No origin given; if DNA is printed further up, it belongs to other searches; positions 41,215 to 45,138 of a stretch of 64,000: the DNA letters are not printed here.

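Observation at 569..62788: Phage-wide AT-cored palindromic motif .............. in about 20 intergenic gaps on both arms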

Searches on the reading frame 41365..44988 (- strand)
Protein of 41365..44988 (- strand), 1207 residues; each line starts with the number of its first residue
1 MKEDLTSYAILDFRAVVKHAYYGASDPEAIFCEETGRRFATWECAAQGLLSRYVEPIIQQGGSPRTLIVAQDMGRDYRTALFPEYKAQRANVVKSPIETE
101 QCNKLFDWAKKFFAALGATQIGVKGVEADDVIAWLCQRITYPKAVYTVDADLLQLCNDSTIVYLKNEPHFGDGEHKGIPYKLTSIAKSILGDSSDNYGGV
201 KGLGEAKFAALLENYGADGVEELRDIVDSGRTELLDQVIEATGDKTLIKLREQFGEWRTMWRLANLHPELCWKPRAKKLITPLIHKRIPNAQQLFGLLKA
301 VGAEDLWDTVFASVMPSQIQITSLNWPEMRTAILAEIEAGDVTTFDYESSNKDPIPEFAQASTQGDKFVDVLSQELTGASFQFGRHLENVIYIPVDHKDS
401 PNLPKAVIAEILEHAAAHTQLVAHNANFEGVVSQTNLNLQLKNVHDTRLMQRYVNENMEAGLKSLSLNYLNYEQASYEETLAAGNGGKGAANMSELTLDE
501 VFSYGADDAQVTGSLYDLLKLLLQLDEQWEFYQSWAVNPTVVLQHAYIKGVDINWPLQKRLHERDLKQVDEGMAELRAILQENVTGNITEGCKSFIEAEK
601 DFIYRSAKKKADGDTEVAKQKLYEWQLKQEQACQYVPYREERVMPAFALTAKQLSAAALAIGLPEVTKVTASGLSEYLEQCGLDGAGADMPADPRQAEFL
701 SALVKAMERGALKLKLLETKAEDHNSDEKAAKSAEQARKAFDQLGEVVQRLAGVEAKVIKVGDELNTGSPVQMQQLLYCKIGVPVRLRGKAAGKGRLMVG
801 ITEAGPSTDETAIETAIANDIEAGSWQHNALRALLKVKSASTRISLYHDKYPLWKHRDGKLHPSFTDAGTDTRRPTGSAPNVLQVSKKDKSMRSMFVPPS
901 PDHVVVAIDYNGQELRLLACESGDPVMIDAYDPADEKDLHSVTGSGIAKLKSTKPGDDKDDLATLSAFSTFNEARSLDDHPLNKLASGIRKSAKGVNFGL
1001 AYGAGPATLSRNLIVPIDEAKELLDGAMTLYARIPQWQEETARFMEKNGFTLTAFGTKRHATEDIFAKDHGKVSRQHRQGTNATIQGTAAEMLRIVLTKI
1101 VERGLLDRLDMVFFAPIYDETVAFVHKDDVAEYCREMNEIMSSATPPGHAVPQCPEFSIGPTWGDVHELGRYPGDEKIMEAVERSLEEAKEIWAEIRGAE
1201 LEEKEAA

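Call 11: search_protein_families(library=pfam, proteins=[window:41365-44988:-], max_evalue=0.001)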
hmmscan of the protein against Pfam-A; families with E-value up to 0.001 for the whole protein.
window:41365-44988:- (1207 aa): 4 families
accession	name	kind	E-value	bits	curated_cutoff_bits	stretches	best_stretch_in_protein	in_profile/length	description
PF00476.26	DNA_pol_A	-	1.3e-54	186.1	34.3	2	974-1165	191-381/381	DNA polymerase family A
PF02739.22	5_3_exonuc_N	-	2.4e-17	63.6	34.3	1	10-164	4-146/164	5'-3' exonuclease, N-terminal resolvase-like domain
PF01612.26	DNA_pol_A_exo1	-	2.2e-10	41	23.6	1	373-523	36-172/173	3'-5' exonuclease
PF01367.25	5_3_exonuc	-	2.5e-05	25.1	40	1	187-245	10-71/97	5'-3' exonuclease, C-terminal SAM fold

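Call 14: search_dna_similar(query=window:41365-44988:-, collection=phages, mode=protein, max_rows=25)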
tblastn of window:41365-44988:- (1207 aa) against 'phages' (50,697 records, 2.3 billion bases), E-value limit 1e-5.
Records with a match: 2767; places in all: 2804; records where one place covers at least 80% of the query: 32.
Best place of each record, by identity: 60-80% 1; <60% 2766.
By first word of the organism name: Mycobacterium 682; Vibrio 456; Salmonella 282; Bacillus 197; Staphylococcus 139; Escherichia 133; Enterococcus 116; Microbacterium 106; Klebsiella 83; Listeria 78; and 69 more.
By host as written in the record: - 480; Mycobacterium smegmatis mc2 155 478; Mycobacterium smegmatis mc#155 97; Listeria monocytogenes 58; Microbacterium foliorum NRRL B-24224 SEA 50; Staphylococcus aureus 47; Escherichia coli 44; Erwinia amylovora 40; and 473 more.
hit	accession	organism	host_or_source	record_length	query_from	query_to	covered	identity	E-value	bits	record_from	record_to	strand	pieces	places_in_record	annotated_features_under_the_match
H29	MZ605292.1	Pseudomonas phage UAntarctica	Pseudomonas sp.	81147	8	1193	98%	60.8%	0e+0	1437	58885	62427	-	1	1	putative DNA polymerase I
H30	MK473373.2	Pseudomonas phage Lana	Pseudomonas sp.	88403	10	1193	98%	58.9%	0e+0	1409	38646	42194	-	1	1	DNA polymerase I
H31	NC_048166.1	Pseudomonas phage Lana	Pseudomonas sp.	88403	10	1193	98%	58.9%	0e+0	1409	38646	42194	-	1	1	DNA polymerase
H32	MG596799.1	Pseudomonas phage PMBT3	Pseudomonas grimontii MBTL2-21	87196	10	1193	98%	58.2%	0e+0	1382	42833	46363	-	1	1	DNA polymerase I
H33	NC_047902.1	Pseudomonas phage PMBT3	Pseudomonas grimontii MBTL2-21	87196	10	1193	98%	58.2%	0e+0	1382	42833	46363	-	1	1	DNA polymerase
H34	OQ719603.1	Vibrio phage vB_VpaP_1601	Vibrio parahaemolyticus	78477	8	1203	97%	38.4%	3e-103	729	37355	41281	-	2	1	hypothetical protein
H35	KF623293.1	Vibrio phage SHOU24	Vibrio parahaemolyticus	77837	8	1203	97%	38.2%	1e-103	730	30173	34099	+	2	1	hypothetical protein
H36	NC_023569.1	Vibrio phage SHOU24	Vibrio parahaemolyticus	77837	8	1203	97%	38.2%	1e-103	730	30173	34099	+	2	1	hypothetical protein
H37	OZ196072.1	Vibrio phage K450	Seawater and oysters mix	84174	8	1198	99%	35.0%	0e+0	666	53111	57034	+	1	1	DNA polymerase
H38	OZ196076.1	Vibrio phage K379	Seawater and oysters mix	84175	8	1198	99%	35.0%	0e+0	666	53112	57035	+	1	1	DNA polymerase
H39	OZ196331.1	Vibrio phage K437a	Seawater and oysters mix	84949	8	1198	99%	35.0%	0e+0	666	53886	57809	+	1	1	DNA polymerase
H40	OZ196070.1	Vibrio phage K449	Seawater and oysters mix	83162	8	1198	99%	35.0%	0e+0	667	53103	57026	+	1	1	DNA polymerase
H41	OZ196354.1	Vibrio phage K376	Seawater and oysters mix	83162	8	1198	99%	35.0%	0e+0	667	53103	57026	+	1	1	DNA polymerase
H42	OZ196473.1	Vibrio phage K486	Seawater and oysters mix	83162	8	1198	99%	35.0%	0e+0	667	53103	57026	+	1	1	DNA polymerase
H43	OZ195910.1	Vibrio phage K478b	Seawater and oysters mix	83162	8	1198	99%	35.0%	0e+0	667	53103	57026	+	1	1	DNA polymerase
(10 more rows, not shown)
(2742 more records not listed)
